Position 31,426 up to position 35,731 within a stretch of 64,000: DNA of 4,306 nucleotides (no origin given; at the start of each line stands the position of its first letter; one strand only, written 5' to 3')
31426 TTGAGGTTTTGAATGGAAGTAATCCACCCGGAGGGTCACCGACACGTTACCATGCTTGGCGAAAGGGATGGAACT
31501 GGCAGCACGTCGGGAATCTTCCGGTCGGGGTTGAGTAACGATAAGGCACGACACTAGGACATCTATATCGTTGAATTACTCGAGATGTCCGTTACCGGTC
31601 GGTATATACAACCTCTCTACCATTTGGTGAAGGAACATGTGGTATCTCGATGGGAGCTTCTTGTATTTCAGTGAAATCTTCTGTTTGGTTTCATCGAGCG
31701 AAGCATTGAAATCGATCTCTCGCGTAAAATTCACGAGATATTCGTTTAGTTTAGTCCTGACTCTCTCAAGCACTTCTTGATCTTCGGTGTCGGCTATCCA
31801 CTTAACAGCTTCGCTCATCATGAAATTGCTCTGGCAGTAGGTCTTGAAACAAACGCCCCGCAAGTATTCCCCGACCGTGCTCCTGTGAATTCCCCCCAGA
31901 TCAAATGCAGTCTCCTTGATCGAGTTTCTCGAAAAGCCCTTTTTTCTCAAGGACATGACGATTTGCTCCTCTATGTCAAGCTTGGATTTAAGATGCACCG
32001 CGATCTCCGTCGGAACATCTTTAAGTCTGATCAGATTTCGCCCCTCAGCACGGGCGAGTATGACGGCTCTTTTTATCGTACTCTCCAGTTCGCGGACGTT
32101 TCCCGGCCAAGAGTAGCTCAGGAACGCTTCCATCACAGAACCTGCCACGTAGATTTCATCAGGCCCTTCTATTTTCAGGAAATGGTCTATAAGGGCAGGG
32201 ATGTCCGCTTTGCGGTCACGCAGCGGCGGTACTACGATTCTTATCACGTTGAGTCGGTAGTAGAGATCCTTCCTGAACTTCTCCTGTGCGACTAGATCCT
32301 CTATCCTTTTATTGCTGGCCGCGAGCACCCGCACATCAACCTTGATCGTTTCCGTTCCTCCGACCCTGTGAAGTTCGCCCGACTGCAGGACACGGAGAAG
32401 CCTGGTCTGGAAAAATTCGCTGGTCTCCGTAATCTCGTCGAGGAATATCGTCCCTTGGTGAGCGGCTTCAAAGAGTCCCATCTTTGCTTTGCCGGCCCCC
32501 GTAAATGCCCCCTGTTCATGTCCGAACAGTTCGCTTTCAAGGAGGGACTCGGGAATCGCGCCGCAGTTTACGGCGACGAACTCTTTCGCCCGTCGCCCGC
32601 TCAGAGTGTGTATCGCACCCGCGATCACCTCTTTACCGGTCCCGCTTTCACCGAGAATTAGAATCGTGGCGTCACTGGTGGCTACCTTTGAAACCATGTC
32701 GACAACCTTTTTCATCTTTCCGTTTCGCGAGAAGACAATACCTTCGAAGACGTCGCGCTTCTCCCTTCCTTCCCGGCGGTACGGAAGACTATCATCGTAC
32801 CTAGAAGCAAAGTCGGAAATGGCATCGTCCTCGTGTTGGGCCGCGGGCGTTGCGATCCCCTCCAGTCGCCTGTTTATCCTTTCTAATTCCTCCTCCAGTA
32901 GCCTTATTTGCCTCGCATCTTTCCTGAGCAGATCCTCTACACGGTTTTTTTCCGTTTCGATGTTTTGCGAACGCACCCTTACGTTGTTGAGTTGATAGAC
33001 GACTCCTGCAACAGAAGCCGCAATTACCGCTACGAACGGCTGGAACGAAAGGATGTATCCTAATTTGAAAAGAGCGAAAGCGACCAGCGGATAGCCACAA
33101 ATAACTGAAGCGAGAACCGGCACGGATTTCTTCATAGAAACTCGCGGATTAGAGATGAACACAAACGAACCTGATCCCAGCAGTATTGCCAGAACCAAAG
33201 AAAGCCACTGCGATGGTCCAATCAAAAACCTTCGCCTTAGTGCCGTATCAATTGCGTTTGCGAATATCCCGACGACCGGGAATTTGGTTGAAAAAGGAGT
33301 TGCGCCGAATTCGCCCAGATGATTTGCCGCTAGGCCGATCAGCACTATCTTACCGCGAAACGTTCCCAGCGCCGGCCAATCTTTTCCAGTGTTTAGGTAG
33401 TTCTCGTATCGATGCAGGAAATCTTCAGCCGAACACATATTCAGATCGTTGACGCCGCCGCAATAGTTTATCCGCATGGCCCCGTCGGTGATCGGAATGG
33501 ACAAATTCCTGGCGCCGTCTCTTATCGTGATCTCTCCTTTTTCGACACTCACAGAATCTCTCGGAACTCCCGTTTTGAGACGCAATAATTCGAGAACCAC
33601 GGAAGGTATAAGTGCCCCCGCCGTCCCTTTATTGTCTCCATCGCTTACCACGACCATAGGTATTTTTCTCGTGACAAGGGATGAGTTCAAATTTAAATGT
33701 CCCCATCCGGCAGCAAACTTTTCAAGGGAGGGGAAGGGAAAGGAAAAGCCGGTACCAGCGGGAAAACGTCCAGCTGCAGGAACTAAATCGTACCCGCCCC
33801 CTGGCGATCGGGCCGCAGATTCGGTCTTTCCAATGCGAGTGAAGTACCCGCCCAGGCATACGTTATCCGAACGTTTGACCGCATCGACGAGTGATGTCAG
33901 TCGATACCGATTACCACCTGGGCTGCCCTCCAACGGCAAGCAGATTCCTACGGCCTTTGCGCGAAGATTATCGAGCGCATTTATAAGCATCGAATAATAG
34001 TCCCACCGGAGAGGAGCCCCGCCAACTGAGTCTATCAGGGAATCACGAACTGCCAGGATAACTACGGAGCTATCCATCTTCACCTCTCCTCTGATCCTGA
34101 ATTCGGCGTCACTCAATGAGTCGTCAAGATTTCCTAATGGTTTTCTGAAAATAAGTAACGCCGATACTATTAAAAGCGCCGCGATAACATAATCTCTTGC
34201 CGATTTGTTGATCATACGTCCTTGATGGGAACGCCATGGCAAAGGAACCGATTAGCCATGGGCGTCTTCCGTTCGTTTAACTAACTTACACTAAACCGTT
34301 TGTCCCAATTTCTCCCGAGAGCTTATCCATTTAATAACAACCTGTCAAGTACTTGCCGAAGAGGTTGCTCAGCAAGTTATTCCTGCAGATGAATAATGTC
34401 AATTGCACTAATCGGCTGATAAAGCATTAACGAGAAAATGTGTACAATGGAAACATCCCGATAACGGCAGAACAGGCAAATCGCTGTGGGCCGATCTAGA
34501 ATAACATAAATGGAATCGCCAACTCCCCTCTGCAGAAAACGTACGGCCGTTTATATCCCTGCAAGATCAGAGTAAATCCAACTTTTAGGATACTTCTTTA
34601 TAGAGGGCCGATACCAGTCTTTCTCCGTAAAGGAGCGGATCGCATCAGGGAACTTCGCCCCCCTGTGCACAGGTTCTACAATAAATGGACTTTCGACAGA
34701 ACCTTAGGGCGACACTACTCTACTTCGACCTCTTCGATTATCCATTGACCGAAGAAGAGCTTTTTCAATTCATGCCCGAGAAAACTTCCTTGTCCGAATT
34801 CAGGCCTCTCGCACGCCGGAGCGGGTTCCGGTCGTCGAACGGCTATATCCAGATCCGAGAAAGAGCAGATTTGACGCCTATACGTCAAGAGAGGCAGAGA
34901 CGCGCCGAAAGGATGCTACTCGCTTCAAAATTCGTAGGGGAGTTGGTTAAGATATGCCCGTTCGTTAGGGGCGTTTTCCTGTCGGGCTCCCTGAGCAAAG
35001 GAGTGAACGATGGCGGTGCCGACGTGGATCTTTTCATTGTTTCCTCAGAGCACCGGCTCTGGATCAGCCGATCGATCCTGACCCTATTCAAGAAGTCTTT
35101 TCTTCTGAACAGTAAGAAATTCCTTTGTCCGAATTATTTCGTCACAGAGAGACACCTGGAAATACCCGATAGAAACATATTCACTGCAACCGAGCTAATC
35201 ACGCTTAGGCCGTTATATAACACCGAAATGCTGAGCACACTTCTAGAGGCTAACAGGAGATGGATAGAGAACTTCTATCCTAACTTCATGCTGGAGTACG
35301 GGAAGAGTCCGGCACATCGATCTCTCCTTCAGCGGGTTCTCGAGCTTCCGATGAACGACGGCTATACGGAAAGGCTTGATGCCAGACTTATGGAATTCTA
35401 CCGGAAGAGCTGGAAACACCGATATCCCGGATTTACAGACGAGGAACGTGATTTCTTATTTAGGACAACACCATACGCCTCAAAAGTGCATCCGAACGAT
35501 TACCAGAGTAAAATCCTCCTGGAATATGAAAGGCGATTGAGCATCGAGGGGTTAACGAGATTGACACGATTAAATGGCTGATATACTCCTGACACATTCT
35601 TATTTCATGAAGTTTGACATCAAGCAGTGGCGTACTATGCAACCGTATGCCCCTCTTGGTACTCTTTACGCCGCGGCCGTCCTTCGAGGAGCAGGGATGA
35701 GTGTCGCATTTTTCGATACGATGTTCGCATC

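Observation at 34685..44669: Eight-gene radical-SAM / methyltransferase / sulfotransferase / glycosyltransferase operon with no pathway I can name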

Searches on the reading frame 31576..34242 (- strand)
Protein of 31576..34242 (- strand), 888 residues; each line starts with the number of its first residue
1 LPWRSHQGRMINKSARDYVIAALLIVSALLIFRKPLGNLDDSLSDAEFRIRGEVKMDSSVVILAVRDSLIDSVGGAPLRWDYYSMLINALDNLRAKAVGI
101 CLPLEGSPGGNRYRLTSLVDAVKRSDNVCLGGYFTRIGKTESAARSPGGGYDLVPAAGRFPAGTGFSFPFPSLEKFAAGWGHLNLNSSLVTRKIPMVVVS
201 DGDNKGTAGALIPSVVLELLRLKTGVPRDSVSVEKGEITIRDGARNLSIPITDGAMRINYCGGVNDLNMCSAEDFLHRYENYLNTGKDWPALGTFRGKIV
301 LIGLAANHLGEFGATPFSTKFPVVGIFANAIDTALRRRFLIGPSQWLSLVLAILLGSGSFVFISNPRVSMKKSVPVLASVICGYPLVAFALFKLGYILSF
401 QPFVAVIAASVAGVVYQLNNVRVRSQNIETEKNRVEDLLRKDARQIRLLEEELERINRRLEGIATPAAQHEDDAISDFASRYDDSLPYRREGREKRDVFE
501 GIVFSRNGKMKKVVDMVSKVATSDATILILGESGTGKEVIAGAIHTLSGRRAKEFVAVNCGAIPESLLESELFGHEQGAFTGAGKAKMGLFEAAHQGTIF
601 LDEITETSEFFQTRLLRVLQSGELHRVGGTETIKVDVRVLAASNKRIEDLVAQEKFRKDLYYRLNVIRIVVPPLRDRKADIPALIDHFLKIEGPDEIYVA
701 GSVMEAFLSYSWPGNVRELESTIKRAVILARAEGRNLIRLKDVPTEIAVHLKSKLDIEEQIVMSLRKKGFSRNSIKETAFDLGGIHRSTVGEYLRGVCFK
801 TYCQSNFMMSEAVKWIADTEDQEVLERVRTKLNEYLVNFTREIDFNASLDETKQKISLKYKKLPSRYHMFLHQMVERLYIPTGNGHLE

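Call 7: search_protein_families(library=pfam, proteins=[window:31576-34242:-], max_evalue=0.001)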
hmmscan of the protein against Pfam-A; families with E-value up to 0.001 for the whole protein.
window:31576-34242:- (888 aa): 7 families
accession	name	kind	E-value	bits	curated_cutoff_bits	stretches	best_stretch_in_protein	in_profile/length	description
PF00158.32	Sigma54_activat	-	1.7e-67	226.8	20.2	1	505-669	3-167/168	Sigma-54 interaction domain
PF05226.16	CHASE2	-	4.7e-27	95.6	26.3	1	25-355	3-250/257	CHASE2 domain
PF14532.12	Sigma54_activ_2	-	2.7e-17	63.8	25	1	509-674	6-138/138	Sigma-54 interaction domain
PF25601.1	AAA_lid_14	-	3.4e-17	62.5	27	1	675-750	1-77/87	AAA+ ATPase lid domain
PF07728.20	AAA_5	-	1.4e-06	28.8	22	1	527-647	2-125/139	AAA domain (dynein-related subfamily)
PF07724.20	AAA_2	-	0.00023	21.7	27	1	525-649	4-129/166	AAA domain (Cdc48 subfamily)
PF01078.27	Mg_chelatase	-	0.00079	19.3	20.3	0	524-643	22-156/207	Magnesium chelatase, subunit ChlI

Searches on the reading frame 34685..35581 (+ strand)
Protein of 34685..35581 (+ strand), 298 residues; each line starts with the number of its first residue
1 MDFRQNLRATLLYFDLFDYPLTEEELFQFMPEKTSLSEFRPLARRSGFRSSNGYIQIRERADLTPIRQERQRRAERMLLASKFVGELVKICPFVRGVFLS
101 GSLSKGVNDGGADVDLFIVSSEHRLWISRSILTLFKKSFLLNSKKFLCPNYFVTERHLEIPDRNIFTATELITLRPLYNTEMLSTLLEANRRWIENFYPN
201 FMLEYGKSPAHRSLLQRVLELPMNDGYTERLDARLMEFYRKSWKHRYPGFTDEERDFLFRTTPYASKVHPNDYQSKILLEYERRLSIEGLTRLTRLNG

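Call 3: search_protein_families(library=pfam, proteins=[window:34685-35581:+], max_evalue=0.01)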
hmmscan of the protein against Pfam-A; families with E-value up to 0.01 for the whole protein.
window:34685-35581:+ (298 aa): 1 family
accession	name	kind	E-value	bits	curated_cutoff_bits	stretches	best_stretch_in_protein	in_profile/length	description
PF01909.29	NTP_transf_2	-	4.2e-05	24.3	21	1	84-124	5-46/93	Nucleotidyltransferase domain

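Call 4: search_protein_families(library=ncbifam, proteins=[window:34685-35581:+], max_evalue=0.01)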
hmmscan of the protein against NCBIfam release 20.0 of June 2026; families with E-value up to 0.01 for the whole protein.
window:34685-35581:+ (298 aa): 0 families

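Call 20: search_solved_structures(query=window:34685-35581:+, max_evalue=1)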
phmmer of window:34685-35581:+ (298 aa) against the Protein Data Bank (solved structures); distinct sequences matched with E-value up to 1: 0.

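Call 22: find_homologous_proteins(query=window:34685-35581:+, max_evalue=0.00001)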
Query window:34685-35581:+ (298 aa): 1244 proteins with E <= 0.00001 among 2691 candidates; the best 120 are listed.
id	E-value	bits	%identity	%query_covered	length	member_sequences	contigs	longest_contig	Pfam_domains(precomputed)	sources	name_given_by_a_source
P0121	5.4e-196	668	100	100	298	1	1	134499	-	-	-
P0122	7.8e-160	549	82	100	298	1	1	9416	-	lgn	-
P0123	9.3e-154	529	78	100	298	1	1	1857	-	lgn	-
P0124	3.5e-142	491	73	100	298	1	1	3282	-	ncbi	-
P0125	1.0e-125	437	71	90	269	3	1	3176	-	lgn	-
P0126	4.2e-125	435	66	100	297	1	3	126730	-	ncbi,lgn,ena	-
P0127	6.3e-122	425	65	100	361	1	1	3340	-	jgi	jgi:Nucleotidyltransferase domain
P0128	1.1e-118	414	60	100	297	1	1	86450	-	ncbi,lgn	-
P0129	1.9e-110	387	59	100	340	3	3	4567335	-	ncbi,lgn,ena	-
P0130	1.9e-109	384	58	99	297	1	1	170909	-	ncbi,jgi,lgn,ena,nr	ncbi:MAG TPA: nucleotidyltransferase domain-containing protein [Candidatus Acidoferrales bacterium]|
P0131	1.1e-107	378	57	100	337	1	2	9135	-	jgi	-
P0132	2.2e-107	377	58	100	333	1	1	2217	-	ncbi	-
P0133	4.9e-107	376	58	100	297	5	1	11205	-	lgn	-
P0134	5.4e-107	376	58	100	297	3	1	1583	-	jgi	-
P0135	6.1e-107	375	58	100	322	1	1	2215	-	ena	-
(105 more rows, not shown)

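Call 31: predict_structure(alignment_id=A2)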
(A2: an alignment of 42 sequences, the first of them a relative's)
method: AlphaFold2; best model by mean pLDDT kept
length: 298 residues; sequences in the alignment: 42
mean_pLDDT: 92.6   pTM: 0.90
mean pLDDT of the five models: 92.6, 91.8, 91.7, 91.3, 90.6
residues with pLDDT >= 90: 242; 70-90: 51; 50-70: 5; < 50: 0
segments of 3 or more residues with pLDDT < 50: none
pLDDT, mean of each block of 10 residues (from residue 1): 93 96 97 96 93 92 93 94 92 95 93 93 96 90 78 97 96 96 97 97 79 83 86 97 95 93 94 94 97 85
secondary structure, 60 per line:
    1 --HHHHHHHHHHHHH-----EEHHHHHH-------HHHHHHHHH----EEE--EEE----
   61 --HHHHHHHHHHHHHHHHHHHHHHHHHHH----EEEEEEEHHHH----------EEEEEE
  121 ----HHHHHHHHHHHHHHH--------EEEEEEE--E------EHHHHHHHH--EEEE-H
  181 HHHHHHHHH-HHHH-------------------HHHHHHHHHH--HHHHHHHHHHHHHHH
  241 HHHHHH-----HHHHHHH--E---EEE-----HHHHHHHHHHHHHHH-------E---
elements in order: H3-15 H23-28 H36-44 E49-51 E54-56 H63-89 E94-100 H101-104 E115-120 H125-139 E148-154 H165-172 E175-178 H180-189 H191-194 H214-223 H226-246 H252-258 E265-267 H273-287

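Call 34: fold_search(model_id=the predicted structure, library=pdb)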
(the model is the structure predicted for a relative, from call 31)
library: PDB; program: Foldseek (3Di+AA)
matches with E <= 10: 294; with E <= 0.001: 0
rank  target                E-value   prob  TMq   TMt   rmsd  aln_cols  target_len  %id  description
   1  7bxo_E                1.7e-02  0.98  0.25  0.51   4.3       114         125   17  Crystal structure of the toxin-antitoxin with AMP-PNP (released 2020-09-30)
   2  7bxo_A                2.5e-02  0.98  0.26  0.52   4.3       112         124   18  Crystal structure of the toxin-antitoxin with AMP-PNP (released 2020-09-30)
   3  6m6u_F                3.0e-02  0.95  0.24  0.48   4.3       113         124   13  Crystal structure the toxin-antitoxin MntA-HpeT mutant-D39ED41E (released 2020-09-30)
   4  6m6u_A                3.6e-02  0.96  0.24  0.49   4.1       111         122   14  Crystal structure the toxin-antitoxin MntA-HpeT mutant-D39ED41E (released 2020-09-30)
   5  6m6w_F                6.4e-02  0.90  0.24  0.49   4.1       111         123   16  Crystal structure the toxin-antitoxin MntA-HpeT mutant-Y104A (released 2020-09-30)
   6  5g4a_B                6.7e-02  0.41  0.25  0.28  16.4       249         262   13  AadA in complex with ATP and magnesium (released 2017-11-29)
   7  7aer_A                7.1e-02  0.72  0.21  0.43   4.9       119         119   15  Rebuilt and re-refined PDB entry 5yep: tri-AMPylated Shewanella oneidensis HEPN toxin in complex with MNT antitoxin (released 2020-12-30)
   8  5luh_A                8.5e-02  0.21  0.21  0.23  17.7       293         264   15  AadA E87Q in complex with ATP, calcium and streptomycin (released 2018-01-17)
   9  6fzb_B                8.5e-02  0.20  0.21  0.23  17.1       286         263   17  AadA in complex with ATP, magnesium and streptomycin (released 2018-06-13)
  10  5luh_B                8.5e-02  0.20  0.21  0.23  17.3       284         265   17  AadA E87Q in complex with ATP, calcium and streptomycin (released 2018-01-17)
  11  6m6w_A                9.5e-02  0.84  0.23  0.47   4.7       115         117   16  Crystal structure the toxin-antitoxin MntA-HpeT mutant-Y104A (released 2020-09-30)
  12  6fzb_A                9.5e-02  0.30  0.25  0.27  17.6       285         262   14  AadA in complex with ATP, magnesium and streptomycin (released 2018-06-13)
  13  8xeo_B                1.0e-01  0.90  0.20  0.52   3.9        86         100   17  Crystal structure of MNT antitoxin (released 2024-12-18)
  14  9dbj_B                1.1e-01  0.30  0.23  0.31  19.1       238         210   18  Structure of Hailong HalB R164A mutant with non-hydrolyzable dATP (released 2025-05-07)
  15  6xz0                  1.1e-01  0.23  0.20  0.23  14.0       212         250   13  Crystal structure of spectinomycin adenyltransferase AAD(9) from Enterococcus faecialis with spectinomycin (released 2020-04-15)
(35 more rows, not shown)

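Call 74: search_protein_representatives(alignment_id=A2)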
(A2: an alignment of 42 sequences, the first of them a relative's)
Query: 42 sequences, 315 profile positions. Proteins with E-value up to 0.001 (for the whole library): 6515; up to 1e-10: 5194; up to 1e-30: 1950. The best 150 are listed.
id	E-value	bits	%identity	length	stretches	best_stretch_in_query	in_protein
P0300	6.1e-122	423.4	-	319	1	7-313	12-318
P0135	8.6e-118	409.8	-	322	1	12-314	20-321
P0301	4.5e-113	394.3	-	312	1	7-313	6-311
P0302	3.4e-112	391.4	-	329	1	9-314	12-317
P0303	6.7e-112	390.5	-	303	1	12-307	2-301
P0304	7.8e-111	386.9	-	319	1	5-314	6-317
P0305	1.7e-110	385.9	-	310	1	10-309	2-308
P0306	1.4e-108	379.6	-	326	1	8-313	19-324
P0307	9.0e-108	376.9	-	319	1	11-314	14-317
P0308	1.8e-107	375.9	-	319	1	6-313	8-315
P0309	2.3e-107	375.5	-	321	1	9-312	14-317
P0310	3.7e-107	374.9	-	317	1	5-314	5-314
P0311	4.8e-107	374.5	-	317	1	7-313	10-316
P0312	6.0e-107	374.2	-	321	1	4-313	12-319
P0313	2.2e-106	372.3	-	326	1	13-308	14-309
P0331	5.8e-102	357.8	-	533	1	12-310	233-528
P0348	2.4e-99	349.2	-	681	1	10-306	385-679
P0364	1.1e-96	340.4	-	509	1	10-306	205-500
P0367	5.3e-96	338.2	-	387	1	13-307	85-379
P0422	6.8e-90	318.1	-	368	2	10-227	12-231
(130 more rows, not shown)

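Call 75: search_protein_families(library=pfam, proteins=[P0331, P0348, P0364, P0367, P0422], max_evalue=0.001)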
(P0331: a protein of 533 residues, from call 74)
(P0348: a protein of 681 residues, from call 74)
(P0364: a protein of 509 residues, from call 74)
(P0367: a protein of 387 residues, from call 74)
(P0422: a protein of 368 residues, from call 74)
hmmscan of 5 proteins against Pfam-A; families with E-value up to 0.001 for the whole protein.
P0331 (533 aa): 1 family
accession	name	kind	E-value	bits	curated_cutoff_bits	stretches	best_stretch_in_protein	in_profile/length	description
PF02397.22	Bac_transf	-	1.3e-57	194.7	27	1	22-205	2-178/179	Bacterial sugar transferase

P0348 (681 aa): 2 families
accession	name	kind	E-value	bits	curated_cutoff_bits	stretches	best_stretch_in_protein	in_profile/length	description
PF00534.26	Glycos_transf_1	-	5.3e-14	52.6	26.4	1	188-327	13-160/172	Glycosyl transferases group 1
PF13692.12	Glyco_trans_1_4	-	6.6e-14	52.8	27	1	191-324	2-141/142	Glycosyl transferases group 1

P0364 (509 aa): 8 families
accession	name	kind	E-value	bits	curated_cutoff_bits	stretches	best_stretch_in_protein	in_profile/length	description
PF13649.12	Methyltransf_25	-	3.5e-12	47.3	27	1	22-111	1-97/97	Methyltransferase domain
PF08241.18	Methyltransf_11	-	6.8e-12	46.3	21.2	1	23-115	1-95/95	Methyltransferase domain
PF13489.12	Methyltransf_23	-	7.1e-12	45.8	27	1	8-127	15-124/164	Methyltransferase domain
PF13847.12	Methyltransf_31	-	2e-11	44.2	27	1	19-119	4-113/145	Methyltransferase domain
PF08242.18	Methyltransf_12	-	1.2e-09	39.3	30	1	23-113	1-98/98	Methyltransferase domain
PF05175.20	MTS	-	5.6e-08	33.1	23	1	9-116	23-139/170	Methyltransferase small domain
PF03848.20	TehB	-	2.9e-06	27.3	20.4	1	21-94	33-109/193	Tellurite resistance protein TehB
PF05401.17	NodS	-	0.00024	21.4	24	1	7-114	32-143/201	Nodulation protein S (NodS)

P0367 (387 aa): 1 family
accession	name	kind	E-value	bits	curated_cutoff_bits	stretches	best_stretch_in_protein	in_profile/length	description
PF01909.29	NTP_transf_2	-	0.00054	20.7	21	0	178-228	10-59/93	Nucleotidyltransferase domain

P0422 (368 aa): 0 families
